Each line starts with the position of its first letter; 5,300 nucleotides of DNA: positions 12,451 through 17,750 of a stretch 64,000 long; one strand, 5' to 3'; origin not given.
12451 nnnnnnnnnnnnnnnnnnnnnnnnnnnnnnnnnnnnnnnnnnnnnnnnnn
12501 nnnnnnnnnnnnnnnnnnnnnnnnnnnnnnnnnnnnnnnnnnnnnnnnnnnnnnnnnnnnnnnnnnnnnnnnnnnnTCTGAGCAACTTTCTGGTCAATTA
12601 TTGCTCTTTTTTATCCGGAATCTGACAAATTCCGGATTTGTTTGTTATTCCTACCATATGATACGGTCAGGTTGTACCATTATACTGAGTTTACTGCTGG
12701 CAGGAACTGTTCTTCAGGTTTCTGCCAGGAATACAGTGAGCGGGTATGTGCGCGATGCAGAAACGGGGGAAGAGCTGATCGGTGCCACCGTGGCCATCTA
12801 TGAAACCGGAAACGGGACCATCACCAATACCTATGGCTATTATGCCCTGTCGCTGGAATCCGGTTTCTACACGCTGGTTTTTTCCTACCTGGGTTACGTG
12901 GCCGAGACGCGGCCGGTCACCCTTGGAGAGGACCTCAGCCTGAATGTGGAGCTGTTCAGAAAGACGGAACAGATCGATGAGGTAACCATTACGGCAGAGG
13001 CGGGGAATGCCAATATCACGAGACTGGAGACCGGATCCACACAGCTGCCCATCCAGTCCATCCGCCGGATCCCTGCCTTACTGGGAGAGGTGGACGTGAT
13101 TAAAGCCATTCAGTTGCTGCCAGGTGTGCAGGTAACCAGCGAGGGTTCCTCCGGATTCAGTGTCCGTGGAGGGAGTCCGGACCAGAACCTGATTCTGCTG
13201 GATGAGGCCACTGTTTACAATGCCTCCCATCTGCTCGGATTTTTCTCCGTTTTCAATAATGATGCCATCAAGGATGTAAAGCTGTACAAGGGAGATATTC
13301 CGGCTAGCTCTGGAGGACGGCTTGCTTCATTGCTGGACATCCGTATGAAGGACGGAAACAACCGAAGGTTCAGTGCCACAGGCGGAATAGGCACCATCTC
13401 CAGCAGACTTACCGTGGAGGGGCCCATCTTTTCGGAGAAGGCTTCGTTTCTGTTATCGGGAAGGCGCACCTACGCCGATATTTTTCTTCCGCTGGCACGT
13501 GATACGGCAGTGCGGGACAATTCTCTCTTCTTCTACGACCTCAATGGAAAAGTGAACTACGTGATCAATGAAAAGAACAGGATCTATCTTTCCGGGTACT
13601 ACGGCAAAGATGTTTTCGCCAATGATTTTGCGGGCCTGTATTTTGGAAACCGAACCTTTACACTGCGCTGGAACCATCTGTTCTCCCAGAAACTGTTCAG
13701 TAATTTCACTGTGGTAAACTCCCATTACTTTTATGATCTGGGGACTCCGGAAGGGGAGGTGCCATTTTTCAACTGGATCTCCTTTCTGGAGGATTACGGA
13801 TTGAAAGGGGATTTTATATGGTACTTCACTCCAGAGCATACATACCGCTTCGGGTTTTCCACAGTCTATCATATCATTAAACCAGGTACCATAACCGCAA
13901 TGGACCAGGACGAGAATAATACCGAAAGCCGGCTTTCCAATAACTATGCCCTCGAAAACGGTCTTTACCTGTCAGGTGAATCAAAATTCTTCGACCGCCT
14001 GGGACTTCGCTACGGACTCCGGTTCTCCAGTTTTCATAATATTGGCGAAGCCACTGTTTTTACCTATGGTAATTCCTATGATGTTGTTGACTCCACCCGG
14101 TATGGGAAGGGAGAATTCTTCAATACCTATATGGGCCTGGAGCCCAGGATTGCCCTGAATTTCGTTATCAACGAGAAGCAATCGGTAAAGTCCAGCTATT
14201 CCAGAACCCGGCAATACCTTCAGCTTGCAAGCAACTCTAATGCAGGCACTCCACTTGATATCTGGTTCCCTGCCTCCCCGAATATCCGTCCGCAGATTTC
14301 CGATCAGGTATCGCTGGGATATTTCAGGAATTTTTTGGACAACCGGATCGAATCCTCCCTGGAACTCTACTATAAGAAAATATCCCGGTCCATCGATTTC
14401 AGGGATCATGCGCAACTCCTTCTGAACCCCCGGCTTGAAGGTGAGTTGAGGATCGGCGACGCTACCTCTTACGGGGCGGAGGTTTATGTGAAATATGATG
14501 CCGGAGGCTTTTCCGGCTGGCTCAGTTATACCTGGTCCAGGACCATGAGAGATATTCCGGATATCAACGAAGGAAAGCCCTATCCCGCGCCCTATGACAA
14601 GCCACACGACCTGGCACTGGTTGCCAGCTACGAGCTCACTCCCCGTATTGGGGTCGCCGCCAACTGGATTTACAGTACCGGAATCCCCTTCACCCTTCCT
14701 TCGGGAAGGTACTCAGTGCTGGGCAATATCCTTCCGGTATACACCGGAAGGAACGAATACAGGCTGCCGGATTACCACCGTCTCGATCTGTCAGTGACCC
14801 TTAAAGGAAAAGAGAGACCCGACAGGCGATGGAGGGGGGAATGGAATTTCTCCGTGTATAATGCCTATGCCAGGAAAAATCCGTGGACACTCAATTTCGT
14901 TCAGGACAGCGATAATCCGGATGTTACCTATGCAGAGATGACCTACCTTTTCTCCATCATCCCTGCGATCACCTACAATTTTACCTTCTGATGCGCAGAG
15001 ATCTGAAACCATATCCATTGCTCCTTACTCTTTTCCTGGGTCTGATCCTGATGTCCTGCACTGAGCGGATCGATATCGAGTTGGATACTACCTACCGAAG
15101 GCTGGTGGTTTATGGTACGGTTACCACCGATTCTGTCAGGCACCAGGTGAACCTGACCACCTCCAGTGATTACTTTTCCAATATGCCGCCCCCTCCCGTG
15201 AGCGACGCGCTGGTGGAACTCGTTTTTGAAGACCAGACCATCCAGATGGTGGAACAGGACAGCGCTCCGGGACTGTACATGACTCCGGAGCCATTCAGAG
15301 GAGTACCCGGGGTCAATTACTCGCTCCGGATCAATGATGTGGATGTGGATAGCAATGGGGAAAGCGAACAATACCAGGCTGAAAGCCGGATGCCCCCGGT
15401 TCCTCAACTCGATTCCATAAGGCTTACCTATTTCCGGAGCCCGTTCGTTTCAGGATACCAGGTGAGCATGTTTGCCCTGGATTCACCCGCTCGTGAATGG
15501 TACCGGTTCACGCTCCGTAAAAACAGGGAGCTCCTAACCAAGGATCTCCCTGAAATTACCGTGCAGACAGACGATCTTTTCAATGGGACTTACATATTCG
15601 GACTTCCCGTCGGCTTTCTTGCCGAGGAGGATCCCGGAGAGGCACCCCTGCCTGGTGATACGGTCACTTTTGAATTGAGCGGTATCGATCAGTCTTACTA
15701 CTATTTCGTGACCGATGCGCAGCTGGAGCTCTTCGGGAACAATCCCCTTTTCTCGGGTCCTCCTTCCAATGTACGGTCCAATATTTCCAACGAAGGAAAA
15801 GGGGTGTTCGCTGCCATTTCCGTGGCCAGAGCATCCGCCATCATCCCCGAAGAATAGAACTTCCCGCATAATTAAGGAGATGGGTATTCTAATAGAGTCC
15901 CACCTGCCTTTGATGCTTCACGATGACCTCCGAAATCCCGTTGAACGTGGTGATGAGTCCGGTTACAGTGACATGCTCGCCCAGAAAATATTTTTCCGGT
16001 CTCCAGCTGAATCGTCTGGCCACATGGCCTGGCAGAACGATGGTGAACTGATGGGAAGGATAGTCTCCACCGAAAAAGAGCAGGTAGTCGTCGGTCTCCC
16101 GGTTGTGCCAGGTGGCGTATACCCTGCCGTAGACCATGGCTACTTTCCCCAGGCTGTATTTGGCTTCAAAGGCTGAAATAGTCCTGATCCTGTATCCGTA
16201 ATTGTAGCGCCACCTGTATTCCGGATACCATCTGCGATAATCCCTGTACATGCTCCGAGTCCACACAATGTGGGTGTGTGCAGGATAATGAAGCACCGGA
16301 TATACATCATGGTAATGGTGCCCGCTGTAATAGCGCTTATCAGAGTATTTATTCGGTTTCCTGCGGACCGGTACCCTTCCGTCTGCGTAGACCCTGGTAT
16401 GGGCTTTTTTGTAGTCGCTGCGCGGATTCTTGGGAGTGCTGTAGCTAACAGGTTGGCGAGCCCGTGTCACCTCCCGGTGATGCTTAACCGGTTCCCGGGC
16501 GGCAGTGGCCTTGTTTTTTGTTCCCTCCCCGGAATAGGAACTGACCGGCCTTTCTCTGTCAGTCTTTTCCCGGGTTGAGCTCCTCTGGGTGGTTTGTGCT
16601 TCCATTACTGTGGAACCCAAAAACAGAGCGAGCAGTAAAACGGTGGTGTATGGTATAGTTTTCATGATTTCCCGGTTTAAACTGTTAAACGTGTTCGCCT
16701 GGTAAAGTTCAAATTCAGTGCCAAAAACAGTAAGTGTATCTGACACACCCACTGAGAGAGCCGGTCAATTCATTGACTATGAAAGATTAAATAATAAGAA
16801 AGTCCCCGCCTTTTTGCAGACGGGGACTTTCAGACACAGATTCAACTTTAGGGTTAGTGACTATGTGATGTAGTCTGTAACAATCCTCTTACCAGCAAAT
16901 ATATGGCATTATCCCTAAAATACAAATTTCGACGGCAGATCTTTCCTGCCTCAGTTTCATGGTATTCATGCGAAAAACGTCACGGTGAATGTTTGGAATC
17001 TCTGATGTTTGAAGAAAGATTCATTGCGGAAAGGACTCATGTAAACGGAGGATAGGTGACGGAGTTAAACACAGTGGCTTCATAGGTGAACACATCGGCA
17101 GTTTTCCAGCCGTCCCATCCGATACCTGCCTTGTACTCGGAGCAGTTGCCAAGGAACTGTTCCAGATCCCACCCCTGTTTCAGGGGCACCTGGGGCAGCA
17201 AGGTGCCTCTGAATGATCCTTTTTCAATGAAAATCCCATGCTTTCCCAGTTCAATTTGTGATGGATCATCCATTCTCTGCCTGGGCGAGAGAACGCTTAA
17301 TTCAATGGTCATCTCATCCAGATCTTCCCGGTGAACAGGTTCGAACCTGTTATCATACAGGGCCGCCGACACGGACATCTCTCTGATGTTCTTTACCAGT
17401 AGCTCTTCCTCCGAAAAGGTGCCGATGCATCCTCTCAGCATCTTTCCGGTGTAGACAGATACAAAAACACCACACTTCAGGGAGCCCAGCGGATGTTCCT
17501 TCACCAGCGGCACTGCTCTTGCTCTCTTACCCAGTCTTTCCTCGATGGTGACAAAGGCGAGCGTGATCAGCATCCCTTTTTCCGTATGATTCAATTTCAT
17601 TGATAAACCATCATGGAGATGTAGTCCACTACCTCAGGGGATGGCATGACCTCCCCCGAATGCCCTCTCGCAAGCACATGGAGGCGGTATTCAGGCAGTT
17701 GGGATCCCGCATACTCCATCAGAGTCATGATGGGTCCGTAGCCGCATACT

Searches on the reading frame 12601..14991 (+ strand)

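Call 71: search_protein_families(library=pfam, proteins=[window:12601-14991:+], max_evalue=0.00001)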
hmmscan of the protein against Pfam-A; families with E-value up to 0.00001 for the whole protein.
window:12601-14991:+ (796 aa): 3 families
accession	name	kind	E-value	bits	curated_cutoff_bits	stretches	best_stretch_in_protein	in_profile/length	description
PF13715.12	CarbopepD_reg_2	-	1.1e-19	70.7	32.2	1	46-130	1-88/88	CarboxypepD_reg-like domain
PF13620.12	CarboxypepD_reg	-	9.9e-14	51.9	32.3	1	45-118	1-81/82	Carboxypeptidase regulatory-like domain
PF07715.20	Plug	-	2.7e-07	31.5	23.9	1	163-239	22-101/107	TonB-dependent Receptor Plug Domain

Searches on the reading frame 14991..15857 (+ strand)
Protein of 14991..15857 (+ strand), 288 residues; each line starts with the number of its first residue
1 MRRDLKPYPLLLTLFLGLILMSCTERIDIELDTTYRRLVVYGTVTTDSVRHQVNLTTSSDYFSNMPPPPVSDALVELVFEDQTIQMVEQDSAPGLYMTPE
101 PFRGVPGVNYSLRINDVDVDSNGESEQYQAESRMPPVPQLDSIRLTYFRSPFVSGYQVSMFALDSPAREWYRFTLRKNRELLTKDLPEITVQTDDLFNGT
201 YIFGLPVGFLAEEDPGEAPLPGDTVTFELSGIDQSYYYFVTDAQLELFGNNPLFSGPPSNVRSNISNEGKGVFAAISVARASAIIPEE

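Call 72: search_protein_families(library=pfam, proteins=[window:14991-15857:+], max_evalue=0.00001)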
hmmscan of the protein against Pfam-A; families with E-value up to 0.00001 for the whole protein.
window:14991-15857:+ (288 aa): 1 family
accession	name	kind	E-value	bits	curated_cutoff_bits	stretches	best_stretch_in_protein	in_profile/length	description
PF14054.11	DUF4249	-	6e-25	88.7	28.5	1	25-280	2-267/269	Domain of unknown function (DUF4249)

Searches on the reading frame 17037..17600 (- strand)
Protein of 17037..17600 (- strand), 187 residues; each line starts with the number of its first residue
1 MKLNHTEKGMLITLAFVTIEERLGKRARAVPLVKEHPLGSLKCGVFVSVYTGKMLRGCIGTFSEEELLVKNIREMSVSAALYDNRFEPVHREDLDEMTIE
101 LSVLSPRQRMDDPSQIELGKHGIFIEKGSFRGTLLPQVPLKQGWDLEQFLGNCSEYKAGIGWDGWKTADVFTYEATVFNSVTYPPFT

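Call 72: search_protein_families(library=pfam, proteins=[window:17037-17600:-], max_evalue=0.00001)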
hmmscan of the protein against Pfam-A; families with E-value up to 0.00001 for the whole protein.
window:17037-17600:- (187 aa): 1 family
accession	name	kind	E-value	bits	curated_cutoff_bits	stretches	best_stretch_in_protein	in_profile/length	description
PF01871.22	AMMECR1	-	9.1e-45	152.6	25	1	13-178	2-168/168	AMMECR1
